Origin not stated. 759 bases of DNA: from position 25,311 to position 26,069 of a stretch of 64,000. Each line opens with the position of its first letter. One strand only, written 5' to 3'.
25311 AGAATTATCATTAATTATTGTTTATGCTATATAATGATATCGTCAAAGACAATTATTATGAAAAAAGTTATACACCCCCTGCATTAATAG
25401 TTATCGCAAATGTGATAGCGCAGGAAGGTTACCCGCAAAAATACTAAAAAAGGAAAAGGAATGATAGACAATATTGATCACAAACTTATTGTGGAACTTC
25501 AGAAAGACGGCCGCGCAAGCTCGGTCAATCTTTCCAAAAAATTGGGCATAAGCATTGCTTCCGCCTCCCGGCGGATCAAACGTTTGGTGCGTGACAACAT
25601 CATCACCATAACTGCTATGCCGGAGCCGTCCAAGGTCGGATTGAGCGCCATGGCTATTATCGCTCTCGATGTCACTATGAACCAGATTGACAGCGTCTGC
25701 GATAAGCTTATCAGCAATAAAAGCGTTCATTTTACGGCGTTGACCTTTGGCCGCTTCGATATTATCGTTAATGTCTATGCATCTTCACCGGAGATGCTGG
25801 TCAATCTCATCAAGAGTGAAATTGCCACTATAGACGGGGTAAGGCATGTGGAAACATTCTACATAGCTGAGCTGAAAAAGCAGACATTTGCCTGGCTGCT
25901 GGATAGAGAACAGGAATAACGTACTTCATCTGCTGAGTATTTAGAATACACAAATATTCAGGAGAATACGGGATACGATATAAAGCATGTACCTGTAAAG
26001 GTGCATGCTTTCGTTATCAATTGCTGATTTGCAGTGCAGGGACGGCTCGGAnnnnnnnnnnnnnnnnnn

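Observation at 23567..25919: Single-chain pseudo-trimeric RidA: three tandem YjgF/RidA domains in one 446-aa polypeptide, divergent from an Lrp regulator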

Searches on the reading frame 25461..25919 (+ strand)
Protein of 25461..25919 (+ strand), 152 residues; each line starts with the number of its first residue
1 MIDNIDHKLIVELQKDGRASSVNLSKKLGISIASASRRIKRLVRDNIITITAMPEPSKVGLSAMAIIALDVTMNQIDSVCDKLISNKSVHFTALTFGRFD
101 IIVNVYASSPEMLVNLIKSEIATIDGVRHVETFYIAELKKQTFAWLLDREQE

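Call 3: search_protein_families(library=pfam, proteins=[window:25461-25919:+], max_evalue=1)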
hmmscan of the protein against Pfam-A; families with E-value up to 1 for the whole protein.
window:25461-25919:+ (152 aa): 14 families
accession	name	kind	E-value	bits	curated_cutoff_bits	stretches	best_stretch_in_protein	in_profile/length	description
PF13412.12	HTH_24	-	5.2e-12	45.6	21.9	1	3-49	2-48/48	Winged helix-turn-helix DNA-binding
PF13404.12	HTH_AsnC-type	-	8.7e-12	45.1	27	1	2-42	1-41/42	AsnC-type helix-turn-helix domain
PF22482.2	AsnC_trans_reg_3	-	9.2e-10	39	24.4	1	68-145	16-92/95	PF0864 C-terminal dimeric alpha+beta barrel domain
PF01037.27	AsnC_trans_reg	-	5.8e-08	33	25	1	72-135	6-70/73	Lrp/AsnC ligand binding domain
PF01047.28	MarR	-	0.00031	21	24.6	1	9-49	8-48/59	MarR family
PF12840.13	HTH_20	-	0.0045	17.4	27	1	13-49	13-49/51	Helix-turn-helix domain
PF08279.18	HTH_11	-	0.0071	16.6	25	1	9-54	5-50/55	HTH domain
PF12802.13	MarR_2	-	0.01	16.4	27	1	13-50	14-52/61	MarR family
PF08753.17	NikR_C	-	0.064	13.9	22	0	64-95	44-75/77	NikR C terminal nickel binding domain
PF24034.1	DUF7343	-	0.08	13.3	27.6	1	14-49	14-49/62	Domain of unknown function (DUF7343)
PF16148.10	DUF4856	-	0.12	11.7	22.3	1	91-134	233-275/358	Domain of unknown function (DUF4856)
PF01325.25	Fe_dep_repress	-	0.13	13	26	1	16-45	20-49/60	Iron dependent repressor, N-terminal DNA binding domain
PF13730.12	HTH_36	-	0.22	11.8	25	1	23-48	30-55/55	Helix-turn-helix domain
PF24409.1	wHTH-PRTase_assc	-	0.34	11.4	27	0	10-50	3-43/83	wHTH-PRTase associated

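Call 4: search_protein_families(library=ncbifam, proteins=[window:25461-25919:+], max_evalue=1)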
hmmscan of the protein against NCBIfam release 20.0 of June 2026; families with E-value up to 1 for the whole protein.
window:25461-25919:+ (152 aa): 22 families
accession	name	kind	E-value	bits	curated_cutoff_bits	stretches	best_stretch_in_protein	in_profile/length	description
NF040820.1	trans_reg_LrpA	equivalog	2.8e-15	56.5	250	1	1-135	1-136/141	HTH-type transcriptional regulator LrpA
NF040947.1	trans_reg_LysM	equivalog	3.8e-14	52.6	180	1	2-135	1-132/136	HTH-type transcriptional regulator LysM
NF008370.0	PRK11169.1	equivalog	7.1e-14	51.8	233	1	2-142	12-156/164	leucine-responsive transcriptional regulator Lrp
NF053758.1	ChrTpTrnRegChrS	equivalog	4.1e-13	49.4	250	1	2-133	12-144/158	chromate efflux transcriptional regulator ChrS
NF041396.1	TranRegLrp_Halo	equivalog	1.3e-11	44.6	190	1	3-120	4-122/149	HTH-type transcriptional regulator Lrp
NF008384.0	PRK11179.1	equivalog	6e-11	42.4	227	1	2-133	7-140/153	transcriptional regulator AsnC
NF041395.1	TranRegLrpA1_Halo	equivalog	1.2e-09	38.3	250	1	6-137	7-139/142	HTH-type transcriptional regulator LrpA1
NF040707.3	Siroheme_Dcarb_AhbB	equivalog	0.0031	17.2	125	1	23-90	18-86/146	siroheme decarboxylase subunit beta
NF008273.0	PRK11050.1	equivalog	0.0063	16.2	153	1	10-49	45-85/156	manganese-binding transcriptional regulator MntR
NF005027.0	PRK06436.1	equivalog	0.0068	15.6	261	1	22-104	138-216/303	2-hydroxyacid dehydrogenase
TIGR00489.1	aEF-1_beta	equivalog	0.0092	16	61.2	1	47-133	5-83/88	elongation factor 1-beta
NF007297.0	PRK09775.1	equivalog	0.011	14.5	401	1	8-76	5-71/446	type II toxin-antitoxin system HipA family toxin YjjJ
NF038251.1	AdcR_fam_Zn_TF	equivalog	0.012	15.8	175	1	10-58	41-89/143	zinc-dependent MarR family transcriptional regulator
NF010762.0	PRK14165.1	equivalog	0.013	14.8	279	1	9-65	13-69/224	winged helix-turn-helix domain-containing protein/riboflavin kinase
NF053606.1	Sta1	subfamily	0.014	15.5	80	1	4-50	20-66/100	Sta1 family transcriptional regulator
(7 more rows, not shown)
